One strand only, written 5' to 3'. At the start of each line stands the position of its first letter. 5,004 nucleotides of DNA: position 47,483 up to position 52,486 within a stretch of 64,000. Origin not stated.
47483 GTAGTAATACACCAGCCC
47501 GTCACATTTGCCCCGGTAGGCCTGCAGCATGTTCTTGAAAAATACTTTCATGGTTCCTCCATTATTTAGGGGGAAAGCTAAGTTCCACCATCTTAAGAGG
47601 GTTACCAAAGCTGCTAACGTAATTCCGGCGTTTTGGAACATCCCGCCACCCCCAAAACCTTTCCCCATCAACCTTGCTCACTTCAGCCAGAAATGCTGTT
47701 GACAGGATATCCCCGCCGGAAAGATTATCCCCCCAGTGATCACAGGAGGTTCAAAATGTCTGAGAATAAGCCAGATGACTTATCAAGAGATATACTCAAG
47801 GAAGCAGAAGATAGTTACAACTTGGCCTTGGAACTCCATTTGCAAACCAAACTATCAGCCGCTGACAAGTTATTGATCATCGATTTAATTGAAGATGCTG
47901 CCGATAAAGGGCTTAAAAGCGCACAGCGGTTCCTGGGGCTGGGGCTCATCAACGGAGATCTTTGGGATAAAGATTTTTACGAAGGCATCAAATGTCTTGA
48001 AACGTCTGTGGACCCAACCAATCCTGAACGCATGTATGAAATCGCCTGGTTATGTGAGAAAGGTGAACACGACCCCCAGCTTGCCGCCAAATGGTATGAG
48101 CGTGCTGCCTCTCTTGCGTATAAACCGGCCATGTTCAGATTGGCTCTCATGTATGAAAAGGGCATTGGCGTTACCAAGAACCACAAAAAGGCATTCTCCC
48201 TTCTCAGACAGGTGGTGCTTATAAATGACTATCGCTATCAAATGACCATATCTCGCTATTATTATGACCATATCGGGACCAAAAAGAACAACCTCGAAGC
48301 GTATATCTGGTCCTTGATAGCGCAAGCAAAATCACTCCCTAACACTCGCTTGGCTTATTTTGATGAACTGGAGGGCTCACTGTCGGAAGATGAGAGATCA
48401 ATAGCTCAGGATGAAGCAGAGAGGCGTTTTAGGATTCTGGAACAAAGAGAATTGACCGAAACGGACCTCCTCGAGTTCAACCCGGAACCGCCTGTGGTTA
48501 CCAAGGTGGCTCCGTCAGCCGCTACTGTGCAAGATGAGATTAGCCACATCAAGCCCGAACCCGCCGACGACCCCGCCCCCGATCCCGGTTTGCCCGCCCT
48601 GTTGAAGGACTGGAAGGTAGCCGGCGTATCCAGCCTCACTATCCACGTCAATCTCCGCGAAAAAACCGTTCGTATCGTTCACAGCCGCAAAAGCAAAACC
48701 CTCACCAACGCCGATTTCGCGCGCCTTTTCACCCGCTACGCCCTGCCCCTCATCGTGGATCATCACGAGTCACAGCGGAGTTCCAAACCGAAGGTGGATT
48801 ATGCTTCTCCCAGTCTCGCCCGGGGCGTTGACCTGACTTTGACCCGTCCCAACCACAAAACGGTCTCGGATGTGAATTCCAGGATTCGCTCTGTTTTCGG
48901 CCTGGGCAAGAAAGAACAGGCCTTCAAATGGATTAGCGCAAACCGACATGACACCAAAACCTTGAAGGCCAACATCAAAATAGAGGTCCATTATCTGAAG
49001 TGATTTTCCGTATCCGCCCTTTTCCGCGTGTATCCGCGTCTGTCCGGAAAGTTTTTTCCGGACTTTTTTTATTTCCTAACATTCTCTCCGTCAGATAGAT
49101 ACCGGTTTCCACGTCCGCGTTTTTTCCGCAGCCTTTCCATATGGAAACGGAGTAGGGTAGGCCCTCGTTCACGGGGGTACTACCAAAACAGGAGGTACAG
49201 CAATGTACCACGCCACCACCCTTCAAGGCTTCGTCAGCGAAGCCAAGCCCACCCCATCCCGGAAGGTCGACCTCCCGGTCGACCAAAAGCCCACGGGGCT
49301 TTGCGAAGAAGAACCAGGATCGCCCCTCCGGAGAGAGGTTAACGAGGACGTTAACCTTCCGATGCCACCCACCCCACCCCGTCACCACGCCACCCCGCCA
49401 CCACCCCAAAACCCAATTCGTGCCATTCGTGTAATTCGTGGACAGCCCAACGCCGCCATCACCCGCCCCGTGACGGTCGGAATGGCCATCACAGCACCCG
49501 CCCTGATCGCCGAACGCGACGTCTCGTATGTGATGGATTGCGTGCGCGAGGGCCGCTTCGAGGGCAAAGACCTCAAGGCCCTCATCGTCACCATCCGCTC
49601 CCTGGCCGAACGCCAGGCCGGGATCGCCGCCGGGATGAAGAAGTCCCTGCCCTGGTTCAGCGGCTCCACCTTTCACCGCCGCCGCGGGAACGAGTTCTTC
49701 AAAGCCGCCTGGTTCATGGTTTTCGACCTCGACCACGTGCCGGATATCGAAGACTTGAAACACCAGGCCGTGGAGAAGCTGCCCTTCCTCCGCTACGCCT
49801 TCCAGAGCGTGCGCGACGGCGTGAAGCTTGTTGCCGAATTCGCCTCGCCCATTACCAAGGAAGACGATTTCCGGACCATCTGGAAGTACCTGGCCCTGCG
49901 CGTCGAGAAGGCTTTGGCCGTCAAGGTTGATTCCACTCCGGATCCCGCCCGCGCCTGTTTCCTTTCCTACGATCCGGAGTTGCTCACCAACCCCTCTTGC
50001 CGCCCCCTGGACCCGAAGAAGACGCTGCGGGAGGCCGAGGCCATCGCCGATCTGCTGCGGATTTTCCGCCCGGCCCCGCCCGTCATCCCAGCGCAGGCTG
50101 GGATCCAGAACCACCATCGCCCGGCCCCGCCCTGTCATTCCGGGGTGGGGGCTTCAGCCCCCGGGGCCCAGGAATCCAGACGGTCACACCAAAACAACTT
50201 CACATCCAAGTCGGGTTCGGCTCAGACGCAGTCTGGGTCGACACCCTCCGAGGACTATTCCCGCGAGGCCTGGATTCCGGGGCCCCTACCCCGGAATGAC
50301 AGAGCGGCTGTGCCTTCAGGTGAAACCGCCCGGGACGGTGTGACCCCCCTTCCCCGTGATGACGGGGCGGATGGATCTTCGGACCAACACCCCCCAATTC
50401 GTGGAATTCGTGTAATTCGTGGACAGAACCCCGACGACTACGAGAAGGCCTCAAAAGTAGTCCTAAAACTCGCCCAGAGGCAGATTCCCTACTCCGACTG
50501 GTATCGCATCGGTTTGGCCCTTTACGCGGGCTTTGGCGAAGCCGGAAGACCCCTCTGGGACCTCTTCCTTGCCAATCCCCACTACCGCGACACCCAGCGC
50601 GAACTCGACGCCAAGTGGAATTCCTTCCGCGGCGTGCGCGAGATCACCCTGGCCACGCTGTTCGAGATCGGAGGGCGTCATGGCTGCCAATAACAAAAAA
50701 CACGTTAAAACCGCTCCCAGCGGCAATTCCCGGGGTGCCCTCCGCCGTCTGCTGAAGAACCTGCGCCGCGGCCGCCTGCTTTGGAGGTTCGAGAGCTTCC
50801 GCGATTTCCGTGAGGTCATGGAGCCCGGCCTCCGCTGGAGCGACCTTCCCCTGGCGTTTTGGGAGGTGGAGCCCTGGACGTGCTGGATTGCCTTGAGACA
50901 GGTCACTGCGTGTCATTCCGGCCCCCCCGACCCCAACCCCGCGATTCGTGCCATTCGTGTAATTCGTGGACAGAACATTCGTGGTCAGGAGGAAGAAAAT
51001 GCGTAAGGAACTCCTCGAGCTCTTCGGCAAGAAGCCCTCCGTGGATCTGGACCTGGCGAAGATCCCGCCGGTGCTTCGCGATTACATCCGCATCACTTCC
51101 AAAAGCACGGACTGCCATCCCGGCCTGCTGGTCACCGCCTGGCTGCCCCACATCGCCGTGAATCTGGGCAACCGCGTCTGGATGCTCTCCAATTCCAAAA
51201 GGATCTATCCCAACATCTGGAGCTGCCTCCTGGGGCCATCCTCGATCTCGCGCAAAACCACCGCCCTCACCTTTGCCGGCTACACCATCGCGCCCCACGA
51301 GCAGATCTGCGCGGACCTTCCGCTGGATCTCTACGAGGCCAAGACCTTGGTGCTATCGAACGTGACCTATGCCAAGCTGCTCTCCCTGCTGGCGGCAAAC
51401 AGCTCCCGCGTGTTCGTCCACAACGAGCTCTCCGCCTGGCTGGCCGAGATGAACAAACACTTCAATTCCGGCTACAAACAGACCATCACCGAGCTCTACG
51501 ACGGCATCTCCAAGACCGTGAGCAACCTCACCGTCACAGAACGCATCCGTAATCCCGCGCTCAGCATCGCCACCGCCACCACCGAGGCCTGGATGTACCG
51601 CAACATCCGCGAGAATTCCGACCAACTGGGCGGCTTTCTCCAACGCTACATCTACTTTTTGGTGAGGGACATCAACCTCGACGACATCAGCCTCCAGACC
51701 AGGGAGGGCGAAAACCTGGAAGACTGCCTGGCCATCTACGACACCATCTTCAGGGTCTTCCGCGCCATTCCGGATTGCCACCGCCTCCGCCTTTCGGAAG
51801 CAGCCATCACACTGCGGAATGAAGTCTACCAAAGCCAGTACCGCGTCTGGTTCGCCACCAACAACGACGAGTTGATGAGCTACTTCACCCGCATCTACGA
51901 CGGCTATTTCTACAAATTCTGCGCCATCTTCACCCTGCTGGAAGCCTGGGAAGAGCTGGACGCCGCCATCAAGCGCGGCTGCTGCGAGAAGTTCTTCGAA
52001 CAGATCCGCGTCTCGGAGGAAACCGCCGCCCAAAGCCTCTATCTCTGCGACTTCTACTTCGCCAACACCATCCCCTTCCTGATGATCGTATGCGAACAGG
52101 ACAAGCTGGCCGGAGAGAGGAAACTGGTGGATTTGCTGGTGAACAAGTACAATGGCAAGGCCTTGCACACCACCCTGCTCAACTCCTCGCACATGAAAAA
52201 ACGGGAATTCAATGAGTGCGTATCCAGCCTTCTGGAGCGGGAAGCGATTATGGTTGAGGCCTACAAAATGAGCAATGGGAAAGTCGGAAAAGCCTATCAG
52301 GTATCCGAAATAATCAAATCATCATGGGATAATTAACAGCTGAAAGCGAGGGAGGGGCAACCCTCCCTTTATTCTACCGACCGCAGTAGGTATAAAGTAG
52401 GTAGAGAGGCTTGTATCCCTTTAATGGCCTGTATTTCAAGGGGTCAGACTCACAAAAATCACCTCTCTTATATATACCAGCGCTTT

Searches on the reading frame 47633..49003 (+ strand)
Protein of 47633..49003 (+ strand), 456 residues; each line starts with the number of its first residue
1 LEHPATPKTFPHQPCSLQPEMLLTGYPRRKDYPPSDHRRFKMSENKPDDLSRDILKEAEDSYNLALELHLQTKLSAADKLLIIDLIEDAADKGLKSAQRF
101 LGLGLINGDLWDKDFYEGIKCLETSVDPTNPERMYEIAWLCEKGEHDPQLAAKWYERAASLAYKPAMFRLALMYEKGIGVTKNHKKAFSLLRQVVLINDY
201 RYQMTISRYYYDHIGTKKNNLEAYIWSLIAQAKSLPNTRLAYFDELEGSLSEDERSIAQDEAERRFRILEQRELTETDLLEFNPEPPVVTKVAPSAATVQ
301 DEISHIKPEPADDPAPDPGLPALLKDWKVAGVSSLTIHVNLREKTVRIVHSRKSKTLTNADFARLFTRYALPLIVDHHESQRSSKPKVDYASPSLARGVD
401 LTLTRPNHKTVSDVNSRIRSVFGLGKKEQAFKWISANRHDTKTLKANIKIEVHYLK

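Call 101: search_protein_families(library=pfam, proteins=[window:47633-49003:+], max_evalue=0.001)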
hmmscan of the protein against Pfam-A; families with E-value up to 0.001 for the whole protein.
window:47633-49003:+ (456 aa): 1 family
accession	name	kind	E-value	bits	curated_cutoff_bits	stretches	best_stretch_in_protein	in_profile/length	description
PF08238.18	Sel1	-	1e-12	48.5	30.7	1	165-193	2-30/36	Sel1 repeat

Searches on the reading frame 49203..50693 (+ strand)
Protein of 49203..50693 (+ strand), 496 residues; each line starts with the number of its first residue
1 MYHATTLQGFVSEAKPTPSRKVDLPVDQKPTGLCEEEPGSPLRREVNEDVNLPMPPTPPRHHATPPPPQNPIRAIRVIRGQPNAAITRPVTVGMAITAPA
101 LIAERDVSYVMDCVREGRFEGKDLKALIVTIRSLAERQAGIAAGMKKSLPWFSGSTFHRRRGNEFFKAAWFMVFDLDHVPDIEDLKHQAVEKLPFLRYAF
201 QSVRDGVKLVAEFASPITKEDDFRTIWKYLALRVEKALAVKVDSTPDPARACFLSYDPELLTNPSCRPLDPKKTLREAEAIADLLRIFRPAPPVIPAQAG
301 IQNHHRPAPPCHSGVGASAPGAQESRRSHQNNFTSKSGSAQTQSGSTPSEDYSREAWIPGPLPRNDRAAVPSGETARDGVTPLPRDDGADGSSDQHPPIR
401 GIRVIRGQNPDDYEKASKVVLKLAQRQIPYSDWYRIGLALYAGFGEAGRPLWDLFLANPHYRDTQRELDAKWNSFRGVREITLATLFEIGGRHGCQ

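Call 3: search_protein_families(library=pfam, proteins=[window:49203-50693:+], max_evalue=0.01)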
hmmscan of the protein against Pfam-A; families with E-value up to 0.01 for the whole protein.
window:49203-50693:+ (496 aa): 2 families
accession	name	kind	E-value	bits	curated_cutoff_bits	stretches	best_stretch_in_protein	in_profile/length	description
PF08707.16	PriCT_2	-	3.4e-09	37.4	22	1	426-488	10-75/77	Primase C terminal 2 (PriCT-2)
PF08800.15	BT4734-like_N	-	1.1e-08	35.7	22.4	1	146-260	3-132/134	BT4734-like, N-terminal domain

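Call 5: search_protein_families(library=ncbifam, proteins=[window:49203-50693:+], max_evalue=0.01)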
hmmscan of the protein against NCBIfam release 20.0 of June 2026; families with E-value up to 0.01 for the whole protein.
window:49203-50693:+ (496 aa): 1 family
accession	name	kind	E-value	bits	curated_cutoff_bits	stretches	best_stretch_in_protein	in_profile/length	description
NF040562.1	PrimPol_Db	equivalog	2.4e-17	63.2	200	1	92-279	3-196/335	CRISPR-associated primase-polymerase type B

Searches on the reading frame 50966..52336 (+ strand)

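Call 3: search_protein_families(library=pfam, proteins=[window:50966-52336:+], max_evalue=0.01)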
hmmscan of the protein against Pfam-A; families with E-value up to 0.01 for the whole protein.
window:50966-52336:+ (456 aa): 1 family
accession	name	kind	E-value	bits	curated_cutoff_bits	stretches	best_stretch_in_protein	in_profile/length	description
PF13148.11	DUF3987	-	5.7e-12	45.9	27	1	126-367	123-357/364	Protein of unknown function (DUF3987)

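Call 4: search_protein_families(library=padloc, proteins=[window:50966-52336:+], max_evalue=0.01)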
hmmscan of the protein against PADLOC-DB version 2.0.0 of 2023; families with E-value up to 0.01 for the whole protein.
window:50966-52336:+ (456 aa): 0 families

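Call 5: search_protein_families(library=ncbifam, proteins=[window:50966-52336:+], max_evalue=0.01)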
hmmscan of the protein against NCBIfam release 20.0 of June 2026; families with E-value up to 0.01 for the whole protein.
window:50966-52336:+ (456 aa): 0 families
